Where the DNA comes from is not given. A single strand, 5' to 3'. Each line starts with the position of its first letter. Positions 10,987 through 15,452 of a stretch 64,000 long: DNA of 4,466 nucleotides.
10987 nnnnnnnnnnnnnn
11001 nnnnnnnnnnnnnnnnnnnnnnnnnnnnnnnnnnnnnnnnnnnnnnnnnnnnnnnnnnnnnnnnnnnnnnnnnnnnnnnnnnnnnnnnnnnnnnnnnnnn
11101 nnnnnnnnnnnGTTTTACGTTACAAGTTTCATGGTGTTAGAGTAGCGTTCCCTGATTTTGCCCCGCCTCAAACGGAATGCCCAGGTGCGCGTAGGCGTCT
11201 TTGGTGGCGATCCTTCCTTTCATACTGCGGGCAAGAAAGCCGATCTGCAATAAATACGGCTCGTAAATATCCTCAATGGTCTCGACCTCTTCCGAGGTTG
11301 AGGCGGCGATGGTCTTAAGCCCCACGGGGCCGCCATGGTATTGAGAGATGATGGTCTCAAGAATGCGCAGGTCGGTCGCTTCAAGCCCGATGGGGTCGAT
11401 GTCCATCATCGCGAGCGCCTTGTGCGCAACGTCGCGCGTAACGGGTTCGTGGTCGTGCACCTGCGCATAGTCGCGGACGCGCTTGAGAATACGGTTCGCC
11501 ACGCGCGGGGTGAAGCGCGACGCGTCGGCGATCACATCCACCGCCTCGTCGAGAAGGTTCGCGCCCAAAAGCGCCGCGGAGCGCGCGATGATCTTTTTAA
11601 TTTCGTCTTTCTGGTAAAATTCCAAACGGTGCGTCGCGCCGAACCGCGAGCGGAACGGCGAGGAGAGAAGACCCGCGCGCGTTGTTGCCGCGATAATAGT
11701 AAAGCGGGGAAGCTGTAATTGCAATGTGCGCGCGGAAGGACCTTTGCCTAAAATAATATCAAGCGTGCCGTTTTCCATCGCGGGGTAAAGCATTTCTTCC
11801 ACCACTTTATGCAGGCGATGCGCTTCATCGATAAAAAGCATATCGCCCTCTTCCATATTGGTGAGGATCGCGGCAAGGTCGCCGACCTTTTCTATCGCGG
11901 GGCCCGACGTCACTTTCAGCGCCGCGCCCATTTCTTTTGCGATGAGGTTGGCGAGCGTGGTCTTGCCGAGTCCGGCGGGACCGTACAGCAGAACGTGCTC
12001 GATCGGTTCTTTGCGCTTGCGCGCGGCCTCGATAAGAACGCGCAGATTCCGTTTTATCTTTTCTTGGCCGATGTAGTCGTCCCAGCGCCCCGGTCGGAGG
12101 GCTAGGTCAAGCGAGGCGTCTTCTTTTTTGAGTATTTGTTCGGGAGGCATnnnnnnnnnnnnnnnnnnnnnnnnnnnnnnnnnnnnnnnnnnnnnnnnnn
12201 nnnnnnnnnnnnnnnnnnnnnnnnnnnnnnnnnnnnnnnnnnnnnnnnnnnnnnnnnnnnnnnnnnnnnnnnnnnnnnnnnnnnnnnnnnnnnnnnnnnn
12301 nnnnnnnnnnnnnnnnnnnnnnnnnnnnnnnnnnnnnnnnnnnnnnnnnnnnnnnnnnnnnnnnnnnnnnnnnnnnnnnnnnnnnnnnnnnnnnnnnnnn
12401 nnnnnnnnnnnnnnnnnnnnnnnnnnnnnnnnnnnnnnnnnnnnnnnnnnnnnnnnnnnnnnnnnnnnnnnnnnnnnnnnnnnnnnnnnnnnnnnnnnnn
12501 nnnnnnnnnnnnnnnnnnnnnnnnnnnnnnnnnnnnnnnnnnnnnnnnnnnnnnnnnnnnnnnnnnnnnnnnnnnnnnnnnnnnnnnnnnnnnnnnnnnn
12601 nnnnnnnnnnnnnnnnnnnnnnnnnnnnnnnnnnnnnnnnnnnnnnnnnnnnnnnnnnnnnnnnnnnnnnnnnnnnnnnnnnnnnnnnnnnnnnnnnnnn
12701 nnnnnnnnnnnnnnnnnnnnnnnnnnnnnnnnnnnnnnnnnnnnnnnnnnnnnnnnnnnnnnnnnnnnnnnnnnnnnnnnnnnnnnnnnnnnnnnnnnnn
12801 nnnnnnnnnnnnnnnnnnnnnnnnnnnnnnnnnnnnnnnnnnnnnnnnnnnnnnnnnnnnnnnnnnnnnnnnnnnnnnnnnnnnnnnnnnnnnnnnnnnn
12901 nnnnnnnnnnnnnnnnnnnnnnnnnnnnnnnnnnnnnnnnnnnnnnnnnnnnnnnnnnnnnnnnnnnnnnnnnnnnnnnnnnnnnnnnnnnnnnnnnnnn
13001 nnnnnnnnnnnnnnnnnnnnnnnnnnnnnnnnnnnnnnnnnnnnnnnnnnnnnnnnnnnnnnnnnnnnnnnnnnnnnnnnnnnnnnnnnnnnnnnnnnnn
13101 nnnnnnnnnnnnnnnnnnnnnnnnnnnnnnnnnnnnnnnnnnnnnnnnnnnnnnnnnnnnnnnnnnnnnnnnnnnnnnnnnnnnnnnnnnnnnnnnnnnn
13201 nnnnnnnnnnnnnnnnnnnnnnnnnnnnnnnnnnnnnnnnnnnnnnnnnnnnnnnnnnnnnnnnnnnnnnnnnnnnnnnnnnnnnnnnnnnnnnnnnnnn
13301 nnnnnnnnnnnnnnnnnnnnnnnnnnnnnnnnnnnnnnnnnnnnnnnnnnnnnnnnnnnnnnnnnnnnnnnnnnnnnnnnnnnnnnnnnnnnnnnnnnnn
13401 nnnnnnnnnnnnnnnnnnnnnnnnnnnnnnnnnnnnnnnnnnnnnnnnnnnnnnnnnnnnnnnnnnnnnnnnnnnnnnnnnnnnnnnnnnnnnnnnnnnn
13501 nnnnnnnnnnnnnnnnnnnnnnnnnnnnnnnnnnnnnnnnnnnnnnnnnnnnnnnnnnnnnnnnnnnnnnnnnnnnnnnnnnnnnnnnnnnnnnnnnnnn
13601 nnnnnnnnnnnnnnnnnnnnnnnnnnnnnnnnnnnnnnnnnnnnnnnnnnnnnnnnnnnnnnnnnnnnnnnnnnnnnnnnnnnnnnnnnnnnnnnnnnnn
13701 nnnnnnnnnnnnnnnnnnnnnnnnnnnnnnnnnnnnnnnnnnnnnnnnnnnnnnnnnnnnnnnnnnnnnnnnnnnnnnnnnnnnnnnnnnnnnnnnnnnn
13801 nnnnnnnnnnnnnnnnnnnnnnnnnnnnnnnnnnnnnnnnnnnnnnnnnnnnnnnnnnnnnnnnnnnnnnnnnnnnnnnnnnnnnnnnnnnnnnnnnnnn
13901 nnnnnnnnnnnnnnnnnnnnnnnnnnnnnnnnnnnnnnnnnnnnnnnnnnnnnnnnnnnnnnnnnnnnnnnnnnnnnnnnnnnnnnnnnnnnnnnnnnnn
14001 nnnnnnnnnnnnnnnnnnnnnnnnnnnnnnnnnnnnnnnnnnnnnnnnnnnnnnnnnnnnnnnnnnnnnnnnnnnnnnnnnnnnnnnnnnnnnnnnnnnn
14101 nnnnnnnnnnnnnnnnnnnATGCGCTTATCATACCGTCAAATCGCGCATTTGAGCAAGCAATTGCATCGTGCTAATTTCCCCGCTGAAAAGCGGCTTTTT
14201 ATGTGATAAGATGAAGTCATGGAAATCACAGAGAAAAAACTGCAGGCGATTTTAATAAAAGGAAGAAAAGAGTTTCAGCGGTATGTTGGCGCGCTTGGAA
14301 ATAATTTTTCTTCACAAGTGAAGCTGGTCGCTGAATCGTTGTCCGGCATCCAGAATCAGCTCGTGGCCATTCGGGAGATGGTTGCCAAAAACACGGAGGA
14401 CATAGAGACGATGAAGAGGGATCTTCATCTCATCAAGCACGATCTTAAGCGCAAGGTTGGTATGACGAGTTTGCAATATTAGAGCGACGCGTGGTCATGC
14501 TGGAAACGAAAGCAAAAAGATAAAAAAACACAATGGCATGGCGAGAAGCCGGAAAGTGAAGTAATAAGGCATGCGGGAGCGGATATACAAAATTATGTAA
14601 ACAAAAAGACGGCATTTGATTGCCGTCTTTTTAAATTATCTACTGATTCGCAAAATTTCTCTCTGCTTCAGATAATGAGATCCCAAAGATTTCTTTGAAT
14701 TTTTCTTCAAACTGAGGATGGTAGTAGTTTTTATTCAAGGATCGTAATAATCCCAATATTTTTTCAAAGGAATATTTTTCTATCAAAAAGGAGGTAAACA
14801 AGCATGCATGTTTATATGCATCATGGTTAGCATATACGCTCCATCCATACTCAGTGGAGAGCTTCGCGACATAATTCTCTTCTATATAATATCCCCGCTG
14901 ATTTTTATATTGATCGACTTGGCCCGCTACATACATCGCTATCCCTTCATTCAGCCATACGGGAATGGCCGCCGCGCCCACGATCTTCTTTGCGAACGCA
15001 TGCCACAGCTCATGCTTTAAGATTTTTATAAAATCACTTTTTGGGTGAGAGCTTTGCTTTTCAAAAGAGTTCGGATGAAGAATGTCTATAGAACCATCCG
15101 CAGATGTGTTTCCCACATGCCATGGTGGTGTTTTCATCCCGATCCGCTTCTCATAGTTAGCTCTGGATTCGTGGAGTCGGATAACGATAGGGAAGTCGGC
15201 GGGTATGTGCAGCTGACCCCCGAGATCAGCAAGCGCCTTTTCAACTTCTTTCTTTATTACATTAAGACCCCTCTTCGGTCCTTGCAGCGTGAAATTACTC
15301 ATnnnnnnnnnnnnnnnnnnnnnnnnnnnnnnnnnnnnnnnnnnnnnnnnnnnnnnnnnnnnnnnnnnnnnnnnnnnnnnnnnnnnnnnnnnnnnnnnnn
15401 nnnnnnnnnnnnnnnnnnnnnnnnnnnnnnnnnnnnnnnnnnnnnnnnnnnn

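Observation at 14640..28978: Four-member family of HExxH…E proteins distributed through the island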

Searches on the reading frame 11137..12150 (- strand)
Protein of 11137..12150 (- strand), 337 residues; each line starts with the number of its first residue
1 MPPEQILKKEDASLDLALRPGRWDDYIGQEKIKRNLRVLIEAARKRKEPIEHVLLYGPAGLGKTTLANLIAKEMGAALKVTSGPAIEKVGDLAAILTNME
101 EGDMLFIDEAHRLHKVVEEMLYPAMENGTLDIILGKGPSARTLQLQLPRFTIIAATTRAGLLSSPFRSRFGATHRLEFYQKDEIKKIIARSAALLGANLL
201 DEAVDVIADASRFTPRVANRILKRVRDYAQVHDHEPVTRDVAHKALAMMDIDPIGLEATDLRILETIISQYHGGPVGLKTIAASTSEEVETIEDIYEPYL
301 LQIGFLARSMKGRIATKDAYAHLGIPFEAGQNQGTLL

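Call 15: search_protein_families(library=pfam, proteins=[window:11137-12150:-], max_evalue=0.01)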
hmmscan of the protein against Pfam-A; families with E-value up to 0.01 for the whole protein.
window:11137-12150:- (337 aa): 23 families
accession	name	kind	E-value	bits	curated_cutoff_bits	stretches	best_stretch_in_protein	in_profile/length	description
PF05496.18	RuvB_N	-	5e-73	244.5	27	1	18-176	1-159/159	Holliday junction DNA helicase RuvB P-loop domain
PF17864.7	AAA_lid_4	-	2.6e-24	85.2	27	1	179-252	1-74/74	RuvB AAA lid domain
PF05491.19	RuvB_C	-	4.2e-23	81.5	24.7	1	255-323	3-71/72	RuvB C-terminal winged helix domain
PF00004.35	AAA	-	1.2e-17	65.1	21.2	1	53-172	1-125/131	ATPase family associated with various cellular activities (AAA)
PF07728.20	AAA_5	-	1.5e-10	41.7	22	1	52-170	1-139/139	AAA domain (dynein-related subfamily)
PF13191.12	AAA_16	-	5.6e-06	27.4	32.6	1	28-82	4-57/167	AAA ATPase domain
PF06068.19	TIP49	-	5.1e-05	23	23.8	1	25-80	25-80/347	TIP49 P-loop domain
PF13401.12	AAA_22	-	0.00036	21.3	27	0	52-73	7-28/130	AAA domain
PF01078.27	Mg_chelatase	-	0.00061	19.7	20.3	0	27-71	6-43/207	Magnesium chelatase, subunit ChlI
PF13173.12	AAA_14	-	0.00065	20.2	27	1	53-133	5-94/129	AAA domain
PF02367.23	TsaE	-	0.00069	20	26.6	1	43-82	14-53/128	Threonylcarbamoyl adenosine biosynthesis protein TsaE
PF00931.28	NB-ARC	-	0.00094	19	23.5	0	47-73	15-41/248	NB-ARC domain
PF25199.1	nSTAND_NTPase5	-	0.0013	19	34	1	39-134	31-130/145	Novel STAND NTPase 5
PF00158.32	Sigma54_activat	-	0.0016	18.5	20.2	0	35-74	7-46/168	Sigma-54 interaction domain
PF00910.28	RNA_helicase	-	0.002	19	21.5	1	53-112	1-60/105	RNA helicase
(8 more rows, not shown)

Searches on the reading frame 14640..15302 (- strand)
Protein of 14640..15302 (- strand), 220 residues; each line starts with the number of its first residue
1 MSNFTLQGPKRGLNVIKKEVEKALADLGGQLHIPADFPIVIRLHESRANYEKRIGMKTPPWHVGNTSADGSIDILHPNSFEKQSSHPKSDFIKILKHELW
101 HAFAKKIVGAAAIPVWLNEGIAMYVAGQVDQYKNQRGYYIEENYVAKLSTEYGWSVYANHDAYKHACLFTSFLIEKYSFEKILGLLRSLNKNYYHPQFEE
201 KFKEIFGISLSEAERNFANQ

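Call 7: search_protein_families(library=pfam, proteins=[window:14640-15302:-], max_evalue=1)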
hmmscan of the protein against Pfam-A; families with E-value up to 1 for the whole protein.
window:14640-15302:- (220 aa): 4 families
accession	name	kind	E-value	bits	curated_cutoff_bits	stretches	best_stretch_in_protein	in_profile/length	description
PF13485.12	Peptidase_MA_2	-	1.2e-09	38.7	32.4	1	96-214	71-192/201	Peptidase MA superfamily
PF01752.23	Peptidase_M9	-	0.001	18.9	26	1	114-190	188-267/289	Collagenase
PF04450.18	BSP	-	0.0015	18.8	23.8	1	78-209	87-199/207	Peptidase of plants and bacteria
PF01433.26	Peptidase_M1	-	0.0036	17.4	27.7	1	82-135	58-112/218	Peptidase family M1 domain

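Call 8: search_protein_families(library=ncbifam, proteins=[window:14640-15302:-], max_evalue=1)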
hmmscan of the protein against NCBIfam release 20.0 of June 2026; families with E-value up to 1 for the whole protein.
window:14640-15302:- (220 aa): 2 families
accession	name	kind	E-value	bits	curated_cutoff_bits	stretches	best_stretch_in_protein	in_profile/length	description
NF033876.2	flagella_HExxH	equivalog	1.1e-06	28.3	205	1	90-192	128-232/384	flagellinolysin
NF053642.1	Mfer764_fam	equivalog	0.081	11.8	560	1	133-181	213-261/393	Mfer764 family protein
